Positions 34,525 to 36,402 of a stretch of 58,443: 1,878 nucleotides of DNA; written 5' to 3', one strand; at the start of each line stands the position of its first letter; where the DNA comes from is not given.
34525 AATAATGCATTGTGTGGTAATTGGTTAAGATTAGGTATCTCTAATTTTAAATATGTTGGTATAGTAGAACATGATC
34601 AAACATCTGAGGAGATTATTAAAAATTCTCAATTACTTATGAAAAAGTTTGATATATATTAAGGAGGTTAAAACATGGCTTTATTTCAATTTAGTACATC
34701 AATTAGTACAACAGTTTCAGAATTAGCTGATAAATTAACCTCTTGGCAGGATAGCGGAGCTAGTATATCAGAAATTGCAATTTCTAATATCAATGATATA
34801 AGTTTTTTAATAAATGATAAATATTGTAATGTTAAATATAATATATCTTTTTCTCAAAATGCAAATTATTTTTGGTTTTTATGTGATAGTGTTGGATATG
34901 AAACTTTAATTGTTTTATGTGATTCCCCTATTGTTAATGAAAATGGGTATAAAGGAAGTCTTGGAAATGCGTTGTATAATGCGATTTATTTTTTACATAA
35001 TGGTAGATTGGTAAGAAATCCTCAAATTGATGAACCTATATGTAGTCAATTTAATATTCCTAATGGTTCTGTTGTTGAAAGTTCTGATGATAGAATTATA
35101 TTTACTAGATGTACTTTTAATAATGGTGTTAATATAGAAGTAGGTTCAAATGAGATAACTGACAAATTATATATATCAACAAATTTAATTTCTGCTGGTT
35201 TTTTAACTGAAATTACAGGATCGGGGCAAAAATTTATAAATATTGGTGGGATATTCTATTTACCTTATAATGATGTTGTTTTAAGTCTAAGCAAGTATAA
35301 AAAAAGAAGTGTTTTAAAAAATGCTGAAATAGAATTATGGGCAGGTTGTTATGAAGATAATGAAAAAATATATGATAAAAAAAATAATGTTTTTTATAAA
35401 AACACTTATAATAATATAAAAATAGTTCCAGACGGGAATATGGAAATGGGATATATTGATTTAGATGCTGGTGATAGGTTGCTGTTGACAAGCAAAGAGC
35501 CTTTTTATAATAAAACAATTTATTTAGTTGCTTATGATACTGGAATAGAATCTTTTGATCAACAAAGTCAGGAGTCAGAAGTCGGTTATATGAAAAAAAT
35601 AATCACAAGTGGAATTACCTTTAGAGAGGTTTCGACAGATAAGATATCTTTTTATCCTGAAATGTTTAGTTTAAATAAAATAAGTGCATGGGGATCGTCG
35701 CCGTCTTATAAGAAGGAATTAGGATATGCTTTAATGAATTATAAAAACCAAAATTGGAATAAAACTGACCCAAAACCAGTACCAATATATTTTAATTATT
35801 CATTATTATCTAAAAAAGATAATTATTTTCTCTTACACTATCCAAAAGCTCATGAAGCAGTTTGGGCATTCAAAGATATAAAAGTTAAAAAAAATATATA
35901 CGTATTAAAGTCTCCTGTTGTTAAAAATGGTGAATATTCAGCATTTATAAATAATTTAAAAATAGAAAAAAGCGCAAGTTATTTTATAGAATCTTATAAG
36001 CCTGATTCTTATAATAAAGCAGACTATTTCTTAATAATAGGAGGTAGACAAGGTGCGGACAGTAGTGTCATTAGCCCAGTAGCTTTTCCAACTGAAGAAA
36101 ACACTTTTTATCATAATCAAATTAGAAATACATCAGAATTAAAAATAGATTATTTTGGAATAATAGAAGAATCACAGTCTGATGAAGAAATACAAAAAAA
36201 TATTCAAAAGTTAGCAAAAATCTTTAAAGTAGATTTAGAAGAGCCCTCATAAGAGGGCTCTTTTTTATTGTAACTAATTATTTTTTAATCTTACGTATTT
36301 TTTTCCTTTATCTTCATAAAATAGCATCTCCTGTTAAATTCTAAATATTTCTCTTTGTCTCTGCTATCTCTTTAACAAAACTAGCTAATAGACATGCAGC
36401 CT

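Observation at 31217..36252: Tandem array of four diversified receptor-binding-protein paralogs with a shared module and a conserved C-terminal tag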

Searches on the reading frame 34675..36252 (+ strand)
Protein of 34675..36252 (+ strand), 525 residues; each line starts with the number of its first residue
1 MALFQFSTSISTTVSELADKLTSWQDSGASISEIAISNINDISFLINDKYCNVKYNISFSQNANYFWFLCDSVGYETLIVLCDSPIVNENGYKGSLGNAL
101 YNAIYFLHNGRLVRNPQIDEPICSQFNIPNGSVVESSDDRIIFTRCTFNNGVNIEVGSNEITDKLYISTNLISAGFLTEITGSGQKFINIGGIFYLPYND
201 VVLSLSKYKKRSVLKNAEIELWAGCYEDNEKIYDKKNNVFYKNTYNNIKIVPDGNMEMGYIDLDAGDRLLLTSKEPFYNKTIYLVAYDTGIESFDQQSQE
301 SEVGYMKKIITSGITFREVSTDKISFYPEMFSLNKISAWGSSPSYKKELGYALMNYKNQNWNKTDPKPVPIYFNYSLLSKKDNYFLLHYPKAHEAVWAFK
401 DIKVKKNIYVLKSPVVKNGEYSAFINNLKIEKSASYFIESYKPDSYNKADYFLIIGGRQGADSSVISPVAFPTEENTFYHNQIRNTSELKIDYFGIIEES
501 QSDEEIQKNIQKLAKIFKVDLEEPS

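Call 5: search_protein_families(library=pfam, proteins=[window:34675-36252:+], max_evalue=0.1)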
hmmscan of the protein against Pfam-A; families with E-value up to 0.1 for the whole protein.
window:34675-36252:+ (525 aa): 0 families

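Call 6: search_protein_families(library=phrogs, proteins=[window:34675-36252:+], max_evalue=0.01)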
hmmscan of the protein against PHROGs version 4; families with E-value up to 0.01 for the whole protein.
window:34675-36252:+ (525 aa): 0 families

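Call 14: search_dna_similar(query=window:34675-36252:+, collection=phages, mode=protein, max_evalue=0.001)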
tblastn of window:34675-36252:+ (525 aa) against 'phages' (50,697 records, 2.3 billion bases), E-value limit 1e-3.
No match.

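Call 24: find_homologous_proteins(query=A3, max_evalue=0.001)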
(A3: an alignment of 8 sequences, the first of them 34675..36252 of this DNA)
Query A3 (8 sequences) (525 aa, profile of the alignment): 34 proteins with E <= 0.001 among 8000 candidates.
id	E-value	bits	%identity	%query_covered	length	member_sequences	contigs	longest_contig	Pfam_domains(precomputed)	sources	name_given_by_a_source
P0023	7.6e-172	591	69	99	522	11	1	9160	-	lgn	-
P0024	6.7e-165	568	70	99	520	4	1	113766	-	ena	-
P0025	2.3e-163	563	70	100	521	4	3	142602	-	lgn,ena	-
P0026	1.7e-162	560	91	100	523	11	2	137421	-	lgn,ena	-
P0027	2.3e-162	559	74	100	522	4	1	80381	-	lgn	-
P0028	3.0e-160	552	70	100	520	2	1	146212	-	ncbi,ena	-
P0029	5.0e-148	512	72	100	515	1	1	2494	-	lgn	-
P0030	9.4e-144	498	64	100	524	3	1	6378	-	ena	-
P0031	1.6e-142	494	63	100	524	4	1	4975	-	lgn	-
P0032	8.3e-140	485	62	100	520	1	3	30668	-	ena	-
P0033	2.4e-136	473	63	99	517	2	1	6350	-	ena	-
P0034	2.8e-136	473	64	100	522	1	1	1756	-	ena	-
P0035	1.8e-118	415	68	68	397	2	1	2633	-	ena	-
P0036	3.9e-114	400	52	99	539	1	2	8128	-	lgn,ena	-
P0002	2.9e-113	397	82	51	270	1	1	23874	-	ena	-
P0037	6.6e-113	396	53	99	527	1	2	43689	-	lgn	-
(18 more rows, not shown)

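Call 31: list_cluster_members(proteins=[P0028, P0057, P0063])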
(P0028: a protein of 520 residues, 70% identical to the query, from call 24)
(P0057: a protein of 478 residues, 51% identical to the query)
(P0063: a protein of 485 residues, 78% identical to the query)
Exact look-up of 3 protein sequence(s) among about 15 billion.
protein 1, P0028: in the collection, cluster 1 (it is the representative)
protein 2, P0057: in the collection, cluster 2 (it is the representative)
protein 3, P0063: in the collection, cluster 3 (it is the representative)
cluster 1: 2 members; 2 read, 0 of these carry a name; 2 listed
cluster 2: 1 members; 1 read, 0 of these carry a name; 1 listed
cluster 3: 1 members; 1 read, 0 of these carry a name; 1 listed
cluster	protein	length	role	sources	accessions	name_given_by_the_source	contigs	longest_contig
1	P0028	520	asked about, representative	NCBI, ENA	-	-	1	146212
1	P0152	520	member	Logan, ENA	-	-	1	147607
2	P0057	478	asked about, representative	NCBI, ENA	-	-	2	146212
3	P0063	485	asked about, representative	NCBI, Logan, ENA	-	-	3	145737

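Call 72: find_encoding_contigs(protein=P0037, flank=9000, max_places=2)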
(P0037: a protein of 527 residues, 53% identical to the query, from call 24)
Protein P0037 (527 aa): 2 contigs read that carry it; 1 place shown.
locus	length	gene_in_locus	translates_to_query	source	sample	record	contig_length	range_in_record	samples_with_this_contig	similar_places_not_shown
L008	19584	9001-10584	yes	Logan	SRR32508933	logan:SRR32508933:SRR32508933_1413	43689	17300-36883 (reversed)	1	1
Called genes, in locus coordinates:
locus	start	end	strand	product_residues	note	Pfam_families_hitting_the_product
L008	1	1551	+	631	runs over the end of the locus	-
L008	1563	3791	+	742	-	PF16467:DUF5048 (weak)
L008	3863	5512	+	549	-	-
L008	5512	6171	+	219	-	-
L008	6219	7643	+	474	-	-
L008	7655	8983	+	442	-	-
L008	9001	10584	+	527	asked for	-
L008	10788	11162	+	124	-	-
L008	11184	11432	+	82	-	-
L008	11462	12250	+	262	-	-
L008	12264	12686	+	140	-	-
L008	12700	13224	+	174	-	-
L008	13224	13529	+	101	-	-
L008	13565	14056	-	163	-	-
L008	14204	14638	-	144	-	PF00692:dUTPase, PF22769:DCD (weak)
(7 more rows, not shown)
